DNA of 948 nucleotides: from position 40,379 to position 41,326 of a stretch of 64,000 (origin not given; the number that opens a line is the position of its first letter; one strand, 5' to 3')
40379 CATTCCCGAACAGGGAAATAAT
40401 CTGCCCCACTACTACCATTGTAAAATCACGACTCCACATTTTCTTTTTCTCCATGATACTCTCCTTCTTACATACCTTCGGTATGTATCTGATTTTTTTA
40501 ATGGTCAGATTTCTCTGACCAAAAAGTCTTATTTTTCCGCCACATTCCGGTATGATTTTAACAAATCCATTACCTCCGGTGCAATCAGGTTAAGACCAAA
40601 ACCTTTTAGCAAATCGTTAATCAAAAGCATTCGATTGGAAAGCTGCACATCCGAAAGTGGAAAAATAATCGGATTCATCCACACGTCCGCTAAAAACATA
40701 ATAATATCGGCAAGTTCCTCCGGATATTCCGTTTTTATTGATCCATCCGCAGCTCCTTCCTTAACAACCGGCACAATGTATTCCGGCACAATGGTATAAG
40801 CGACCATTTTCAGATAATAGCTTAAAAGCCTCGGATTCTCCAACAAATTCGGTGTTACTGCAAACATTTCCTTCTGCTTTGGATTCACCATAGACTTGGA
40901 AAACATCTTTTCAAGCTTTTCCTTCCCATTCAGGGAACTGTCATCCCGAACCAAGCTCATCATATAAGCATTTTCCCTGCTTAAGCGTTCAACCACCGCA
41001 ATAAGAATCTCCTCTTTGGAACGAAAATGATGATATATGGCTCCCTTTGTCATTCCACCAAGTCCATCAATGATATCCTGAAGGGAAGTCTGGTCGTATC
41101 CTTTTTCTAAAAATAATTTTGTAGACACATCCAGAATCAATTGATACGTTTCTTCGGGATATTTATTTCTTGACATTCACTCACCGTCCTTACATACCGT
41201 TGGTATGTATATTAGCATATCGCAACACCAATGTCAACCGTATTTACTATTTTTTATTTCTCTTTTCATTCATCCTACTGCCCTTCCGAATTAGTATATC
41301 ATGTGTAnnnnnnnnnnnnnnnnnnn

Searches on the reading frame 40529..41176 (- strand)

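Call 7: search_protein_families(library=pfam, proteins=[window:40529-41176:-], max_evalue=0.01)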
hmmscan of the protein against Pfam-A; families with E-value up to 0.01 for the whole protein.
window:40529-41176:- (215 aa): 2 families
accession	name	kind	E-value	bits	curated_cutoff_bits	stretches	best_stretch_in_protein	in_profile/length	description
PF00440.29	TetR_N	-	8e-15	54.8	24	1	14-61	1-47/47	Bacterial regulatory proteins, tetR family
PF21303.2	TetR_C_39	-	0.0011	19.9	27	0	130-179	34-82/92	Tetracyclin repressor-like, C-terminal domain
